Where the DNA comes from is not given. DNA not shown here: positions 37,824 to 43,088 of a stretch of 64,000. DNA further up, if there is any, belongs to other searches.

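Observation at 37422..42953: Giant secreted NHL-propeller/FN3/TPR/transglutaminase-like protein, coupled to a small secreted partner, occupying the slot where lpxB-rnhB normally follow lpxA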

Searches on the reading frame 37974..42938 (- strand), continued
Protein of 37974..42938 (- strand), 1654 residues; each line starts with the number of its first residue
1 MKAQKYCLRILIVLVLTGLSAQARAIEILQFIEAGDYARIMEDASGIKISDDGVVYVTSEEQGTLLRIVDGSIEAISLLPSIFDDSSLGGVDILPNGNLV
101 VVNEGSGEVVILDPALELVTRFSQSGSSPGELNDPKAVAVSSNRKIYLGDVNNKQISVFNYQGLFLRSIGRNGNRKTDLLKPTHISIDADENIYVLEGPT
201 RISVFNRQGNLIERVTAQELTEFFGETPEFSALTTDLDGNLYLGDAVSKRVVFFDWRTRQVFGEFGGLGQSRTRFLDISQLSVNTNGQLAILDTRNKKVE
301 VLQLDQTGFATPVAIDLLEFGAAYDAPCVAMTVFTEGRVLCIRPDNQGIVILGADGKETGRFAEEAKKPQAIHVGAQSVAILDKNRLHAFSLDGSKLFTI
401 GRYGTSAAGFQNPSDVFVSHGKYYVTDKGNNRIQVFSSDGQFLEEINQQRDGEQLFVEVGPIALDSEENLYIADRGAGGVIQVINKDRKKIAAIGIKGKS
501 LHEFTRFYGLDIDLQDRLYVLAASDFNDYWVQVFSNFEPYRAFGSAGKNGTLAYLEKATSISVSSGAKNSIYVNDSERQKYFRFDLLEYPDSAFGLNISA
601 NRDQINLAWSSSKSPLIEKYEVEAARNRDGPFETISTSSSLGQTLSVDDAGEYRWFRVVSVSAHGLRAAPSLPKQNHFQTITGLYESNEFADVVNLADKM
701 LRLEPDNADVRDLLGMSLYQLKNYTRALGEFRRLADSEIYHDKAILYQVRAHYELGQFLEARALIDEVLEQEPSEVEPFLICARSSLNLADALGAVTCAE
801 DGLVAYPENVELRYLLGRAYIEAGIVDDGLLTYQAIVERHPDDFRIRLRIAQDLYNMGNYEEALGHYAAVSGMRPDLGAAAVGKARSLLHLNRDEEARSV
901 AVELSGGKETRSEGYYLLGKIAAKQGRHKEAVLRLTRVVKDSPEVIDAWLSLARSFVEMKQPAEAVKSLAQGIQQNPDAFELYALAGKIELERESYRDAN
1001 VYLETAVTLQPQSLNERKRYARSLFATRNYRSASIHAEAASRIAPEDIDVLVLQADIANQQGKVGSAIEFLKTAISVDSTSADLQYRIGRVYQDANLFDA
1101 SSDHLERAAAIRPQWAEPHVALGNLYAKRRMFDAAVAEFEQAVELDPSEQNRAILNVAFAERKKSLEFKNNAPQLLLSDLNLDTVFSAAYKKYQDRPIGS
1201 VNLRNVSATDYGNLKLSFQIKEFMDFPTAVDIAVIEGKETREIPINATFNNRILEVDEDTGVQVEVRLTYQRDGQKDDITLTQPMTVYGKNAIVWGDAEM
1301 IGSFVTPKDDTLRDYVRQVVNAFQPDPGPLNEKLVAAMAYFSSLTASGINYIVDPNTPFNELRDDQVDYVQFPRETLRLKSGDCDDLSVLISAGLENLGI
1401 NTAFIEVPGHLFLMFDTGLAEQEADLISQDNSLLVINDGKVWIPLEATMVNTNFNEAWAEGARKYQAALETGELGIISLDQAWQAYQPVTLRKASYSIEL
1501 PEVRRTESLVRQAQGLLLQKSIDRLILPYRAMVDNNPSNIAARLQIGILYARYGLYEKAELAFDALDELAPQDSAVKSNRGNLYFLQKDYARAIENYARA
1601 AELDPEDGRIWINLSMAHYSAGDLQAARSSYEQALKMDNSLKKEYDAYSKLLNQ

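Call 11: find_homologous_proteins(query=window:37974-42938:-, max_evalue=1e-10)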
Query window:37974-42938:- (1654 aa): 179 proteins with E <= 1e-10 among 8000 candidates; the best 120 are listed.
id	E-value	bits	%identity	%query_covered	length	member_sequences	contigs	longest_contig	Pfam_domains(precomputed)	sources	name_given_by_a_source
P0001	0.0e+0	3338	89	100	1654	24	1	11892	PF25063.1,PF13431.13,PF23914.2,PF13414.13,PF17170.11,PF13428.13,PF01436.28,PF14559.13,PF24575.2,PF13371.13,PF00515.35,PF12895.14,PF13424.13,PF13432.13,PF13181.13,PF14561.13,PF07719.24,PF13174.13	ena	-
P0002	0.0e+0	2914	77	100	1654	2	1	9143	PF25063.1,PF14853.13,PF13431.13,PF23914.2,PF13414.13,PF17170.11,PF13176.13,PF13428.13,PF01436.28,PF14559.13,PF24575.2,PF13371.13,PF00515.35,PF12895.14,PF13424.13,PF21033.5,PF13432.13,PF13181.13,PF14561.13,PF07719.24,PF13174.13,PF20308.5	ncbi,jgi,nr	ncbi:MAG: tetratricopeptide repeat protein [Gammaproteobacteria bacterium]|nr:tetratricopeptide repe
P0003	0.0e+0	2911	77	100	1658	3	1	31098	PF25063.1,PF13431.13,PF23914.2,PF25062.2,PF13414.13,PF17170.11,PF13176.13,PF13428.13,PF01436.28,PF14559.13,PF24575.2,PF13371.13,PF00515.35,PF12895.14,PF13424.13,PF21033.5,PF13432.13,PF13181.13,PF14561.13,PF07719.24,PF13174.13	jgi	-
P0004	0.0e+0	2855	76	100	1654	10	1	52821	PF13431.13,PF23914.2,PF25062.2,PF13414.13,PF17170.11,PF13176.13,PF13428.13,PF01436.28,PF14559.13,PF24575.2,PF13371.13,PF00515.35,PF12895.14,PF13424.13,PF21033.5,PF13432.13,PF13181.13,PF14561.13,PF07719.24,PF13174.13,PF20308.5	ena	-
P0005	0.0e+0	2768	75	99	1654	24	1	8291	PF13431.13,PF23914.2,PF13414.13,PF17170.11,PF13176.13,PF13428.13,PF01436.28,PF14559.13,PF24575.2,PF13371.13,PF00515.35,PF12895.14,PF13424.13,PF21033.5,PF13432.13,PF13181.13,PF07719.24,PF13174.13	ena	-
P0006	0.0e+0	2758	74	100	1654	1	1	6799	PF13431.13,PF23914.2,PF13414.13,PF17170.11,PF13176.13,PF13428.13,PF01436.28,PF14559.13,PF24575.2,PF13371.13,PF00515.35,PF12895.14,PF13424.13,PF13432.13,PF13181.13,PF14561.13,PF07719.24,PF13174.13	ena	-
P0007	0.0e+0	2736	72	100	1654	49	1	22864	PF25063.1,PF13431.13,PF23914.2,PF13414.13,PF17170.11,PF13176.13,PF13428.13,PF01436.28,PF14559.13,PF00515.35,PF12895.14,PF13424.13,PF13432.13,PF13181.13,PF14561.13,PF07719.24,PF13174.13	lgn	-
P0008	0.0e+0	2672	71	100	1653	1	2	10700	PF25063.1,PF13431.13,PF23914.2,PF25062.2,PF13414.13,PF17170.11,PF13176.13,PF13428.13,PF01436.28,PF14559.13,PF13371.13,PF00515.35,PF12895.14,PF13424.13,PF21033.5,PF13432.13,PF13181.13,PF14561.13,PF07719.24,PF13174.13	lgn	-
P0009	0.0e+0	2651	70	99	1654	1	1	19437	PF25063.1,PF13431.13,PF23914.2,PF13414.13,PF17170.11,PF13176.13,PF13428.13,PF01436.28,PF14559.13,PF24575.2,PF13371.13,PF00515.35,PF12895.14,PF13424.13,PF13432.13,PF13181.13,PF14561.13,PF07719.24,PF13174.13,PF20308.5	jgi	-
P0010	0.0e+0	2635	70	99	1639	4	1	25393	PF25063.1,PF13431.13,PF23914.2,PF25062.2,PF13414.13,PF17170.11,PF13176.13,PF13428.13,PF01436.28,PF14559.13,PF24575.2,PF13371.13,PF00515.35,PF12895.14,PF13424.13,PF13432.13,PF13181.13,PF14561.13,PF07719.24,PF13174.13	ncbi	-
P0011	0.0e+0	2619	70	100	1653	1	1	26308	PF25063.1,PF14853.13,PF13431.13,PF23914.2,PF13414.13,PF17170.11,PF13176.13,PF13428.13,PF01436.28,PF14559.13,PF24575.2,PF13371.13,PF00515.35,PF12895.14,PF13424.13,PF21033.5,PF13432.13,PF13181.13,PF14561.13,PF07719.24,PF13174.13,PF20308.5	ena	-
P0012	0.0e+0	2613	70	100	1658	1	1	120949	PF25063.1,PF13431.13,PF23914.2,PF13414.13,PF17170.11,PF13176.13,PF13428.13,PF01436.28,PF14559.13,PF24575.2,PF13371.13,PF00515.35,PF12895.14,PF13424.13,PF21033.5,PF13432.13,PF13181.13,PF14561.13,PF07719.24,PF13174.13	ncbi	-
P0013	0.0e+0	2610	69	99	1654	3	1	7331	PF25063.1,PF13431.13,PF23914.2,PF13414.13,PF17170.11,PF13428.13,PF01436.28,PF14559.13,PF13371.13,PF00515.35,PF12895.14,PF13424.13,PF21033.5,PF13432.13,PF13181.13,PF07719.24,PF13174.13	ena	-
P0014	0.0e+0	2596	69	99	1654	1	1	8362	PF25063.1,PF13431.13,PF23914.2,PF13414.13,PF17170.11,PF13176.13,PF13428.13,PF01436.28,PF14559.13,PF24575.2,PF13371.13,PF00515.35,PF12895.14,PF13424.13,PF21033.5,PF13432.13,PF13181.13,PF14561.13,PF07719.24,PF13174.13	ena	-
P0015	0.0e+0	2579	69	99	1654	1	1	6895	PF25063.1,PF14853.13,PF13431.13,PF23914.2,PF25060.1,PF25062.2,PF13414.13,PF17170.11,PF13176.13,PF13428.13,PF01436.28,PF14559.13,PF24575.2,PF13371.13,PF00515.35,PF12895.14,PF13424.13,PF21033.5,PF13432.13,PF13181.13,PF14561.13,PF07719.24,PF13174.13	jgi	jgi:tetratricopeptide (TPR) repeat protein/DNA-binding beta-propeller fold protein YncE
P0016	0.0e+0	2570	68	100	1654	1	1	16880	PF25063.1,PF13431.13,PF23914.2,PF25062.2,PF13414.13,PF17170.11,PF13176.13,PF13428.13,PF01436.28,PF14559.13,PF24575.2,PF13371.13,PF00515.35,PF12895.14,PF13424.13,PF13432.13,PF13181.13,PF14561.13,PF07719.24,PF13174.13,PF20308.5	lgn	-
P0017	0.0e+0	2561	68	99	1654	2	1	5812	PF25063.1,PF13431.13,PF23914.2,PF13414.13,PF17170.11,PF13176.13,PF13428.13,PF01436.28,PF14559.13,PF13371.13,PF00515.35,PF12895.14,PF13424.13,PF21033.5,PF13432.13,PF13181.13,PF14561.13,PF07719.24,PF13174.13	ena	-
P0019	0.0e+0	2553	67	100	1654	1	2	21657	PF25063.1,PF14853.13,PF13431.13,PF23914.2,PF13414.13,PF17170.11,PF13176.13,PF13428.13,PF01436.28,PF14559.13,PF24575.2,PF13371.13,PF00515.35,PF12895.14,PF13424.13,PF21033.5,PF13432.13,PF13181.13,PF14561.13,PF07719.24,PF13174.13,PF20308.5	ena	-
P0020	0.0e+0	2552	67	100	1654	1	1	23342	PF25063.1,PF14853.13,PF13431.13,PF23914.2,PF13414.13,PF17170.11,PF13176.13,PF13428.13,PF01436.28,PF13374.13,PF14559.13,PF24575.2,PF13371.13,PF00515.35,PF12895.14,PF13424.13,PF21033.5,PF13432.13,PF13181.13,PF06739.18,PF14561.13,PF07719.24,PF13174.13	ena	-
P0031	0.0e+0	2524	68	100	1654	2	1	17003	PF13431.13,PF23914.2,PF25062.2,PF13414.13,PF17170.11,PF13176.13,PF13428.13,PF01436.28,PF14559.13,PF13371.13,PF00515.35,PF12895.14,PF13424.13,PF21033.5,PF13432.13,PF13181.13,PF07719.24,PF13174.13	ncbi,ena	-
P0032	0.0e+0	2522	68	100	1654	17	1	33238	PF13431.13,PF23914.2,PF13414.13,PF17170.11,PF13428.13,PF01436.28,PF14559.13,PF24575.2,PF13371.13,PF00515.35,PF12895.14,PF13424.13,PF21033.5,PF13432.13,PF13181.13,PF07719.24,PF13174.13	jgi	jgi:tetratricopeptide (TPR) repeat protein/DNA-binding beta-propeller fold protein YncE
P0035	0.0e+0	2517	67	99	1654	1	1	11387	PF13431.13,PF23914.2,PF25062.2,PF13414.13,PF17170.11,PF12569.15,PF13428.13,PF01436.28,PF14559.13,PF24575.2,PF13371.13,PF00515.35,PF12895.14,PF13424.13,PF21033.5,PF13432.13,PF13181.13,PF07719.24,PF13174.13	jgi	-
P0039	0.0e+0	2508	67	100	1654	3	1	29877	PF25063.1,PF13431.13,PF23914.2,PF25062.2,PF13414.13,PF17170.11,PF13428.13,PF01436.28,PF14559.13,PF24575.2,PF13371.13,PF00515.35,PF12895.14,PF13424.13,PF21033.5,PF13432.13,PF13181.13,PF14561.13,PF07719.24,PF13174.13,PF20308.5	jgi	jgi:tetratricopeptide (TPR) repeat protein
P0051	0.0e+0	2462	66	100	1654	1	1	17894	PF13431.13,PF23914.2,PF13414.13,PF17170.11,PF13176.13,PF13428.13,PF01436.28,PF14559.13,PF13371.13,PF00515.35,PF12895.14,PF13424.13,PF13432.13,PF13181.13,PF07719.24,PF13174.13,PF20308.5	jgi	-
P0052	0.0e+0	2444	66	100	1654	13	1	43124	PF13431.13,PF23914.2,PF13414.13,PF17170.11,PF13428.13,PF01436.28,PF14559.13,PF13371.13,PF00515.35,PF12895.14,PF13424.13,PF13432.13,PF13181.13,PF07719.24,PF13174.13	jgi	jgi:tetratricopeptide (TPR) repeat protein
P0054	0.0e+0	2438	65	100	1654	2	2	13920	PF13431.13,PF23914.2,PF13414.13,PF17170.11,PF13176.13,PF13428.13,PF01436.28,PF14559.13,PF24575.2,PF13371.13,PF00515.35,PF12895.14,PF13424.13,PF21033.5,PF13432.13,PF13181.13,PF07719.24,PF13174.13,PF20308.5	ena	-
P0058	0.0e+0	2406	63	100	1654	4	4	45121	PF25063.1,PF14853.13,PF13431.13,PF23914.2,PF13414.13,PF17170.11,PF13176.13,PF13428.13,PF01436.28,PF25064.2,PF14559.13,PF24575.2,PF13371.13,PF00515.35,PF12895.14,PF13424.13,PF21033.5,PF13432.13,PF13181.13,PF14561.13,PF07719.24,PF13174.13,PF20308.5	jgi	jgi:tetratricopeptide (TPR) repeat protein/DNA-binding beta-propeller fold protein YncE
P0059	0.0e+0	2404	63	100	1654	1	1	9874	PF14863.13,PF13414.13,PF17170.11,PF07721.21,PF00515.35,PF13424.13,PF14561.13,PF07719.24,PF13174.13,PF20308.5,PF25063.1,PF13431.13,PF23914.2,PF25062.2,PF13176.13,PF13428.13,PF01436.28,PF25064.2,PF14559.13,PF13371.13,PF12895.14,PF21033.5,PF13432.13,PF13181.13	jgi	-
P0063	0.0e+0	2395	63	100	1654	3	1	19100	PF25063.1,PF13431.13,PF23914.2,PF13360.14,PF13414.13,PF17170.11,PF13176.13,PF13428.13,PF01436.28,PF14559.13,PF13371.13,PF17826.8,PF07079.16,PF00515.35,PF12895.14,PF13424.13,PF13432.13,PF13181.13,PF14561.13,PF07719.24,PF13174.13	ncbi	-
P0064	0.0e+0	2392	63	100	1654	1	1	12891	PF25063.1,PF14853.13,PF13431.13,PF23914.2,PF13414.13,PF17170.11,PF13176.13,PF13428.13,PF01436.28,PF14559.13,PF13371.13,PF00515.35,PF12895.14,PF13424.13,PF13432.13,PF13181.13,PF14561.13,PF07719.24,PF13174.13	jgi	-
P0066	0.0e+0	2385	63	99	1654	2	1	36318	PF25063.1,PF14853.13,PF13431.13,PF23914.2,PF13414.13,PF17170.11,PF13176.13,PF13428.13,PF01436.28,PF25064.2,PF14559.13,PF24575.2,PF13371.13,PF00515.35,PF12895.14,PF13424.13,PF13432.13,PF13181.13,PF07719.24,PF13174.13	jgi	jgi:tetratricopeptide (TPR) repeat protein/DNA-binding beta-propeller fold protein YncE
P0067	0.0e+0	2376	63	100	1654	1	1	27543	PF25063.1,PF13431.13,PF23914.2,PF13414.13,PF17170.11,PF13176.13,PF13428.13,PF01436.28,PF14559.13,PF24575.2,PF13371.13,PF17826.8,PF00515.35,PF12895.14,PF13424.13,PF13432.13,PF13181.13,PF14561.13,PF07719.24,PF13174.13,PF20308.5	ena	-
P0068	0.0e+0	2375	64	100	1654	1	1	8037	PF13431.13,PF23914.2,PF25062.2,PF13414.13,PF17170.11,PF13176.13,PF13428.13,PF01436.28,PF14559.13,PF13371.13,PF00515.35,PF12895.14,PF13424.13,PF13432.13,PF13181.13,PF07719.24,PF13174.13,PF20308.5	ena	-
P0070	0.0e+0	2360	62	99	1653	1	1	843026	PF25063.1,PF14853.13,PF13431.13,PF23914.2,PF13414.13,PF17170.11,PF13176.13,PF13428.13,PF01436.28,PF14559.13,PF13371.13,PF00515.35,PF12895.14,PF13424.13,PF13432.13,PF13181.13,PF14561.13,PF07719.24,PF13174.13,PF20308.5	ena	-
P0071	0.0e+0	2359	63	100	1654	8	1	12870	PF25063.1,PF13431.13,PF23914.2,PF13414.13,PF17170.11,PF13176.13,PF13428.13,PF01436.28,PF14559.13,PF24575.2,PF13371.13,PF00515.35,PF12895.14,PF13424.13,PF21033.5,PF13432.13,PF13181.13,PF14561.13,PF07719.24,PF13174.13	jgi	jgi:tetratricopeptide (TPR) repeat protein/sugar lactone lactonase YvrE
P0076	0.0e+0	2333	62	100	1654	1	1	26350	PF25063.1,PF13431.13,PF23914.2,PF13414.13,PF17170.11,PF13176.13,PF13428.13,PF01436.28,PF14559.13,PF24575.2,PF13371.13,PF00515.35,PF12895.14,PF13424.13,PF13432.13,PF13181.13,PF14561.13,PF07719.24,PF13174.13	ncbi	-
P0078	0.0e+0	2329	62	100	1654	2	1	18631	PF03704.24,PF13431.13,PF23914.2,PF13414.13,PF17170.11,PF13176.13,PF13428.13,PF01436.28,PF14559.13,PF24575.2,PF13371.13,PF00515.35,PF12895.14,PF13424.13,PF21033.5,PF13432.13,PF13181.13,PF14561.13,PF07719.24,PF13174.13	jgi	-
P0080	0.0e+0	2324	62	100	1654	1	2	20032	PF25063.1,PF13431.13,PF23914.2,PF13414.13,PF17170.11,PF13176.13,PF13428.13,PF01436.28,PF14559.13,PF24575.2,PF13371.13,PF00515.35,PF12895.14,PF13424.13,PF13432.13,PF13181.13,PF14561.13,PF07719.24,PF13174.13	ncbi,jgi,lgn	ncbi:MAG: tetratricopeptide (TPR) repeat protein/DNA-binding beta-propeller fold protein YncE [Gamma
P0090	0.0e+0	2272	61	99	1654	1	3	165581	PF25063.1,PF13431.13,PF23914.2,PF25062.2,PF13414.13,PF17170.11,PF13176.13,PF13428.13,PF01436.28,PF14559.13,PF24575.2,PF13371.13,PF00515.35,PF12895.14,PF13424.13,PF13432.13,PF13181.13,PF07719.24,PF13174.13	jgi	-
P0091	0.0e+0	2232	60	100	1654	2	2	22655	PF14863.13,PF14853.13,PF13431.13,PF23914.2,PF13414.13,PF17170.11,PF13176.13,PF13428.13,PF01436.28,PF14559.13,PF13371.13,PF00515.35,PF12895.14,PF13424.13,PF21033.5,PF13432.13,PF13181.13,PF07719.24,PF13174.13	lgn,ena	-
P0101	0.0e+0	1929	53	100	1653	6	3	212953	PF25063.1,PF13431.13,PF23914.2,PF25062.2,PF13414.13,PF17170.11,PF13176.13,PF13428.13,PF01436.28,PF14559.13,PF13371.13,PF00515.35,PF12895.14,PF13424.13,PF21033.5,PF13432.13,PF13181.13,PF14561.13,PF07719.24,PF13174.13,PF20308.5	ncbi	-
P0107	0.0e+0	1839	50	100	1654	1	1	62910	PF25063.1,PF13431.13,PF23914.2,PF13414.13,PF23381.2,PF13176.13,PF13428.13,PF01436.28,PF14559.13,PF24575.2,PF13371.13,PF17826.8,PF00515.35,PF12895.14,PF13424.13,PF21033.5,PF13432.13,PF13429.13,PF13181.13,PF14561.13,PF07719.24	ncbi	-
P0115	0.0e+0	1146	35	99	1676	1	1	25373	PF25063.1,PF13431.13,PF23914.2,PF13414.13,PF17170.11,PF13176.13,PF13428.13,PF01436.28,PF25064.2,PF08450.19,PF14559.13,PF24575.2,PF13371.13,PF00515.35,PF12895.14,PF13424.13,PF21033.5,PF13432.13,PF13181.13,PF14561.13,PF07719.24,PF13174.13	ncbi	ncbi:MAG TPA: tetratricopeptide repeat protein [Gammaproteobacteria bacterium]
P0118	1.4e-253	863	31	97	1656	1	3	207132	PF13431.13,PF23914.2,PF25060.1,PF13414.13,PF17170.11,PF13428.13,PF01436.28,PF25064.2,PF14559.13,PF24575.2,PF13371.13,PF00515.35,PF12895.14,PF13424.13,PF21033.5,PF13432.13,PF09295.17,PF13181.13,PF14561.13,PF07719.24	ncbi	-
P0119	7.4e-174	599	26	97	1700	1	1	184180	PF09976.16,PF25060.1,PF13414.13,PF17170.11,PF12569.15,PF24684.2,PF13374.13,PF24575.2,PF25068.3,PF00515.35,PF13424.13,PF13429.13,PF14561.13,PF07719.24,PF13174.13,PF20308.5,PF25063.1,PF13431.13,PF23914.2,PF25062.2,PF25058.2,PF13176.13,PF13428.13,PF00637.27,PF01436.28,PF25064.2,PF08450.19,PF14559.13,PF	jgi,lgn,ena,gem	-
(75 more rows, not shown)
